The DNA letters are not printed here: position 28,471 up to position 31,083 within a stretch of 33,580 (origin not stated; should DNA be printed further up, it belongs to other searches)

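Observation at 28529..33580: Ter-type operon: YceG-like, TelA, TerD, divergent TerD and a P-type ATPase, with no TerC or TerB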

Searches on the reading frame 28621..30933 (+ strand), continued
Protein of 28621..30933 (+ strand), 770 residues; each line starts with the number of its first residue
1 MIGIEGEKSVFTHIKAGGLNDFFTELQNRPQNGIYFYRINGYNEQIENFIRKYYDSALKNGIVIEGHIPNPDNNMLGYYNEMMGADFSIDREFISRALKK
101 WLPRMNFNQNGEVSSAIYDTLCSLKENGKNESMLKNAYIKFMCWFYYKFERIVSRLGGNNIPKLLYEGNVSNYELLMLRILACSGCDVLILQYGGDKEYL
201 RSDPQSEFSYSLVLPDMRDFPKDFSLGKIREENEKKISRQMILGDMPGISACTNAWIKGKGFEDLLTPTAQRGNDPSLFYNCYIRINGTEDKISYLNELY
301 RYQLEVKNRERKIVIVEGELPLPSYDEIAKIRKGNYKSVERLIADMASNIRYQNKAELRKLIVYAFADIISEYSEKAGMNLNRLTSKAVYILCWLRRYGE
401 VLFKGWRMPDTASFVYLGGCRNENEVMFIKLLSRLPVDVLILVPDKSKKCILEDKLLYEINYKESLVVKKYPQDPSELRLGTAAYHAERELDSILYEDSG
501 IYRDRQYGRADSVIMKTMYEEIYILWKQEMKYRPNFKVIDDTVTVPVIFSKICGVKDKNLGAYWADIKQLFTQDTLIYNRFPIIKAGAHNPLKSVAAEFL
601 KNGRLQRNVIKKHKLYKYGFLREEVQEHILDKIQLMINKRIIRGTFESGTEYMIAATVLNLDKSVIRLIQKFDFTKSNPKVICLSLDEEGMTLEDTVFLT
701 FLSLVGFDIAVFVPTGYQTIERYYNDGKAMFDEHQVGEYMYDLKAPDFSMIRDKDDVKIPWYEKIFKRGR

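Call 61: predict_structure(alignment_id=A1)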
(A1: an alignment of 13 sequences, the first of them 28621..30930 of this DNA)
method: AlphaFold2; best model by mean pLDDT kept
length: 770 residues; sequences in the alignment: 13
mean_pLDDT: 70.6   pTM: 0.45
mean pLDDT of the five models: 70.6, 70.2, 68.7, 68.7, 62.2
residues with pLDDT >= 90: 91; 70-90: 348; 50-70: 193; < 50: 138
segments of 3 or more residues with pLDDT < 50: 1-10, 479-546, 641-646, 715-743, 749-770
pLDDT, mean of each block of 10 residues (from residue 1): 34 74 82 83 90 90 86 63 71 87 85 90 88 85 86 83 91 90 91 85 84 87 86 77 66 64 75 59 84 75 85 89 90 87 90 80 88 87 92 91 80 87 89 88 86 84 82 61 34 39 33 33 37 36 47 53 61 70 62 60 68 66 68 61 48 60 63 58 66 68 68 53 43 42 47 33 34
secondary structure, 60 per line:
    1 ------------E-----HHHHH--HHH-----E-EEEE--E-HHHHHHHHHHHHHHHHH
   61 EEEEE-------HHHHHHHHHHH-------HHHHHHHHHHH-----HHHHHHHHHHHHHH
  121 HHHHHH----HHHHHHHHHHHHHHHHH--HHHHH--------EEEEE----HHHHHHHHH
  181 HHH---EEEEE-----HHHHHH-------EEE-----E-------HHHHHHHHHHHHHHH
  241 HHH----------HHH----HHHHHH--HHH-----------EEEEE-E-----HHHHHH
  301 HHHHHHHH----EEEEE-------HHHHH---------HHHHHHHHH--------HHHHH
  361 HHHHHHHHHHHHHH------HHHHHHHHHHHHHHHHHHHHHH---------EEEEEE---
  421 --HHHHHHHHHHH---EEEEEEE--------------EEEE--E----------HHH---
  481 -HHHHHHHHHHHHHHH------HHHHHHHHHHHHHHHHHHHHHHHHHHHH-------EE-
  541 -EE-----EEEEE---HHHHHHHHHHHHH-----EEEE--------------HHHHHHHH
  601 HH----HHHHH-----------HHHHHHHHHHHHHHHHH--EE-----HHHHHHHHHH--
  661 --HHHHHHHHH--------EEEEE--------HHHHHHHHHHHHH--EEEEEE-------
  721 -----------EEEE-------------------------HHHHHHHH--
elements in order (helices of 4 or more, strands of 3 or more residues): H19-23 E36-39 H44-60 E61-65 H73-83 H91-101 H107-126 H131-147 H150-154 E163-167 H172-183 E187-191 H197-202 E210-212 H226-243 H261-266 E283-287 H295-308 E313-317 H325-329 H339-347 H356-374 H381-402 E412-417 H423-433 E437-443 E458-461 H482-496 H503-530 E549-553 H557-569 E575-578 H593-602 H607-611 H623-639 H649-658 H663-671 E680-684 H693-705 E708-713 E732-735 H761-768

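Call 63: fold_search(model_id=the predicted structure, library=pdb)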
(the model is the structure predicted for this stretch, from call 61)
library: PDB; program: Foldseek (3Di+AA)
matches with E <= 10: 649; with E <= 0.001: 0
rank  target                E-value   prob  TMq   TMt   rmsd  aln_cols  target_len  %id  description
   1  1uaa_A                2.8e-03  0.21  0.09  0.10  26.2       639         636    9  E. COLI REP HELICASE/DNA COMPLEX (released 1998-07-09)
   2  7cte_B                1.9e-02  0.57  0.11  0.24  20.6       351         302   12  Human Origin Recognition Complex, ORC2-5 (released 2021-01-06)
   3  2is1_B                2.6e-02  0.20  0.11  0.13  28.3       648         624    9  Crystal structure of UvrD-DNA-SO4 complex (released 2007-01-09)
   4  3k0e_B                2.8e-02  0.30  0.14  0.18  16.3       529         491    7  Crystal structure of the phosphorylation-site mutant T426N of the KaiC circadian clock protein (released 2010-03-31)
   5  3k0f_C                2.9e-02  0.25  0.13  0.18  16.2       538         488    9  Crystal structure of the phosphorylation-site double mutant T426A/T432A of the KaiC circadian clock protein (released 2010-03-31)
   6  7v3x_M                3.1e-02  0.23  0.13  0.19  16.3       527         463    9  Crystal Structure of Cyanobacterial Circadian Clock Protein KaiC (released 2022-04-27)
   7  9nbw                  3.1e-02  0.11  0.09  0.11  25.7       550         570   12  Closed conformation of ArsA from L. ferriphilum in complex with MgATP and arsenite at 1.5 minute time point (released 2025-08-20)
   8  4a1f_B                3.3e-02  0.66  0.15  0.31  18.2       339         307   13  Crystal structure of C-terminal domain of Helicobacter pylori DnaB Helicase (released 2012-03-21)
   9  8dba_G                4.0e-02  0.21  0.15  0.20  22.9       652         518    9  Crystal structure of dodecameric KaiC (released 2023-03-22)
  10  7dy2_B                4.0e-02  0.20  0.14  0.18  14.8       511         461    8  Crystal Structure of Cyanobacterial Circadian Clock Protein KaiC (released 2022-04-27)
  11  4ijm_A                4.2e-02  0.21  0.13  0.18  16.2       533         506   10  Crystal structure of circadian clock protein KaiC A422V mutant (released 2013-02-13)
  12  7v3x_E                4.7e-02  0.25  0.14  0.19  15.4       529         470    8  Crystal Structure of Cyanobacterial Circadian Clock Protein KaiC (released 2022-04-27)
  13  8jon_A                4.7e-02  0.23  0.15  0.20  14.8       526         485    8  Structure of a synthetic circadian clock protein KaiC mutant of cyanobacteria Synechococcus elongatus PCC 7942 (released 2024-06-12)
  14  8jqb_E                4.7e-02  0.15  0.13  0.17  23.8       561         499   11  Structure of Gabija GajA-GajB 4:4 Complex (released 2024-02-28)
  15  7s66_A                5.0e-02  0.21  0.15  0.21  15.6       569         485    8  Extended conformation of nighttime state KaiC (released 2021-09-22)
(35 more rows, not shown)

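Call 65: search_solved_structures(query=window:28621-30933:+, max_evalue=1)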
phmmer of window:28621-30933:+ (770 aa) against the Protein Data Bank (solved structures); distinct sequences matched with E-value up to 1: 3.
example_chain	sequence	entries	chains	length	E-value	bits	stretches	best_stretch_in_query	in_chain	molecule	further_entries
8rx4_A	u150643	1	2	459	0.35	12.4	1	376-423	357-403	Mycothione reductase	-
9ldn_A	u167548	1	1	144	0.79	11.2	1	2-29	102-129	Effector protein PevD1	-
5xmz_A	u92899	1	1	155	0.89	11.1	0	2-29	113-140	Effector protein PevD1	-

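Call 68: search_protein_families(library=pfam, proteins=[L062:6520-8091:-, L062:8173-9354:+, L062:9406-11343:+, L071:15392-15907:-, L071:16089-17189:-, L071:17223-17921:+, L071:17916-19469:-, L077:9677-11062:+, L051:15968-16561:+], max_evalue=0.001)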
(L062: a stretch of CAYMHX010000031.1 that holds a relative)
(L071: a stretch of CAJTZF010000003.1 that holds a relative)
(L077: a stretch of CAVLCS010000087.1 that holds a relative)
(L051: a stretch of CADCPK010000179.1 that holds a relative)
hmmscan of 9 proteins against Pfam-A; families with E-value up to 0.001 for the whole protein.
L062:6520-8091:- (523 aa): 1 family
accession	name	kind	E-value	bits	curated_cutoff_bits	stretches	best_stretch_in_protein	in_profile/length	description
PF01235.23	Na_Ala_symp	-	3.1e-101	339.9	24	1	86-500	4-383/392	Sodium:alanine symporter family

L062:8173-9354:+ (393 aa): 2 families
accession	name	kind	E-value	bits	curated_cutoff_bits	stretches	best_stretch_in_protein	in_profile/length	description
PF01979.26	Amidohydro_1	-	2e-19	70.5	25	1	298-389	239-345/345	Amidohydrolase family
PF07969.17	Amidohydro_3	-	1.2e-16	61.7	29.7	1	325-390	401-472/472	Amidohydrolase family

L062:9406-11343:+ (645 aa): 4 families
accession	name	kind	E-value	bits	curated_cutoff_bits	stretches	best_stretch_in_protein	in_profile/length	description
PF02518.31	HATPase_c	-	7.8e-26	91.1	26.4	1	372-487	1-110/111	Histidine kinase-, DNA gyrase B-, and HSP90-like ATPase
PF00072.30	Response_reg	-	3.8e-23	82.2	30.2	1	521-633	1-110/111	Response regulator receiver domain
PF00512.31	HisKA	-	2.7e-19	69.4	26.9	1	261-325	2-66/66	His Kinase A (phospho-acceptor) domain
PF16927.11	HisKA_7TM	-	0.00031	21.1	28.6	1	21-224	4-213/224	N-terminal 7TM region of histidine kinase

L071:15392-15907:- (171 aa): 0 families

L071:16089-17189:- (366 aa): 1 family
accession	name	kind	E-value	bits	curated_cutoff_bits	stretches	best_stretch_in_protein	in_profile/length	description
PF00990.26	GGDEF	-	1.8e-36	125.8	23.8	1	210-361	1-160/161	Diguanylate cyclase, GGDEF domain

L071:17223-17921:+ (232 aa): 2 families
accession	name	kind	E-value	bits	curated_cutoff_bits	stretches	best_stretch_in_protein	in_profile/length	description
PF14278.11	TetR_C_8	-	6.7e-11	42.6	26.1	1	129-222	5-100/103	Transcriptional regulator C-terminal region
PF00440.29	TetR_N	-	7.9e-05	22.8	24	1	65-103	9-47/47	Bacterial regulatory proteins, tetR family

L071:17916-19469:- (517 aa): 2 families
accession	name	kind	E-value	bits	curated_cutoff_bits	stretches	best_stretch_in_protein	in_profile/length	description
PF00501.34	AMP-binding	-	8.5e-60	203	29.9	1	10-370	2-384/384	AMP-binding enzyme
PF23562.2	AMP-binding_C_3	-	1.1e-07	32.8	20.8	1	407-509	2-108/124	AMP-binding enzyme C-terminal domain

L077:9677-11062:+ (462 aa): 2 families
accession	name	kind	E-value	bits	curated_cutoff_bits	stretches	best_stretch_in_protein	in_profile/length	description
PF06580.19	His_kinase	-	6.5e-26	90.8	25.2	1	335-413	2-81/81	Histidine kinase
PF00672.30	HAMP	-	6e-11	42.9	25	1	250-300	2-51/53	HAMP domain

L051:15968-16561:+ (198 aa): 1 family
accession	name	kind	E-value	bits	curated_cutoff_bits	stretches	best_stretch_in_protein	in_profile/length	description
PF14266.11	YceG_bac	-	0.00012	22.2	25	1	75-195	72-195/250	YceG domain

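Call 81: search_dna_similar(query=window:28621-30933:+, collection=plasmids, mode=protein, max_rows=30, rows=spread, max_evalue=0.001)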
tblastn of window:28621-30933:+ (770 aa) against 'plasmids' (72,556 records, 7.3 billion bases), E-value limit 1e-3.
Records with a match: 5; places in all: 5; records where one place covers at least 80% of the query: 1.
Best place of each record, by identity: <60% 5.
By first word of the organism name: Bacillus 3; Aneurinibacillus 1; Lactococcus 1.
By predicted mobility (MOB-suite, as given by PLSDB): non-mobilizable 4; mobilizable 1.
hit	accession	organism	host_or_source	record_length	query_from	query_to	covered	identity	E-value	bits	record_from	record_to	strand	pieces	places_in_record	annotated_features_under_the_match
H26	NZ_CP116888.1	Aneurinibacillus sp. Ricciae_BoGa-3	whole organism,Plant material,Lab grown ...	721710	34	770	88%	28.0%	7e-53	264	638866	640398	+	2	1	YceG family protein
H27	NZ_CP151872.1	Bacillus thuringiensis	tobacco,mixed culture,leaves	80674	260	744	63%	24.9%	5e-25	119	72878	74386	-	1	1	YceG family protein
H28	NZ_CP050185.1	Bacillus thuringiensis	cell culture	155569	260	744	63%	24.9%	1e-24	118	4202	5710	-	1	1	YceG family protein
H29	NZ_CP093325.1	Bacillus sp. N5-665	whole organism,peat soil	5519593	260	744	63%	24.3%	5e-23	113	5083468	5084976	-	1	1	none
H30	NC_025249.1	Lactococcus cremoris subsp. cremoris MG1363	-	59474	416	734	41%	27.5%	5e-18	97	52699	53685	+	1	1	YceG family protein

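Call 82: get_annotated_region(hit=H26, flank=9000)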
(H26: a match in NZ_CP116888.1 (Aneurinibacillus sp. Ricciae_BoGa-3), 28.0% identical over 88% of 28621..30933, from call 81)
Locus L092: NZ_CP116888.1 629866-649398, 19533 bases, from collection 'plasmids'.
description: Aneurinibacillus sp. Ricciae_BoGa-3 plasmid unnamed, complete sequence
organism: Aneurinibacillus sp. Ricciae_BoGa-3 (NCBI taxid 3022697)
taxonomy: Bacteria; Bacillota; Bacilli; Bacillales; Paenibacillaceae; Aneurinibacillus; Aneurinibacillus sp. Ricciae BoGa-3
host: -; source: whole organism,Plant material,Lab grown Riccia fluitans ecotype BoGa-3; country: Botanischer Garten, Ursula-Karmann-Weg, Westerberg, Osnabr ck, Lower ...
typing (MOB-suite, as given by PLSDB): non-mobilizable
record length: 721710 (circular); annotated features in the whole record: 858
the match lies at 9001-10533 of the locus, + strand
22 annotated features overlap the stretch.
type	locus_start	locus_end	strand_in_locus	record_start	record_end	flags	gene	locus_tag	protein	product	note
CDS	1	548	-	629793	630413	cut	-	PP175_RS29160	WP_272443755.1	hypothetical protein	-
CDS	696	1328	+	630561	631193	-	-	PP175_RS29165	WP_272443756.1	hypothetical protein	-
CDS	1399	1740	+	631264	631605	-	-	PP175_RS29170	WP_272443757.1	hypothetical protein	-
CDS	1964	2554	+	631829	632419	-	-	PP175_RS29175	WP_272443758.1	3'-5' exonuclease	-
CDS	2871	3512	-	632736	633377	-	-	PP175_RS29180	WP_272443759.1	hypothetical protein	-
CDS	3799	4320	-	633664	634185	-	-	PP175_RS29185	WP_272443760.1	hypothetical protein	-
CDS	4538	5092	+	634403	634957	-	-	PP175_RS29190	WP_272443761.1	DUF2196 domain-containing protein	-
CDS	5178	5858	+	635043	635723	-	-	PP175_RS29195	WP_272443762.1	Bax inhibitor-1 family protein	-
CDS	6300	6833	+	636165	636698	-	-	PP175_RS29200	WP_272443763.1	hypothetical protein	-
CDS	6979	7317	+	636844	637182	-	-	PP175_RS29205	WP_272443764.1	hypothetical protein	-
CDS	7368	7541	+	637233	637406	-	-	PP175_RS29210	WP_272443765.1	hypothetical protein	-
CDS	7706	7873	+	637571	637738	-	-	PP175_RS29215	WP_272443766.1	hypothetical protein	-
CDS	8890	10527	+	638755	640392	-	-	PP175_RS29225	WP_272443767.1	YceG family protein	-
CDS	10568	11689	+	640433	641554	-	-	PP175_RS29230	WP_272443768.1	toxic anion resistance protein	-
CDS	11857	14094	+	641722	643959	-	-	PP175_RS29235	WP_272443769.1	hypothetical protein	-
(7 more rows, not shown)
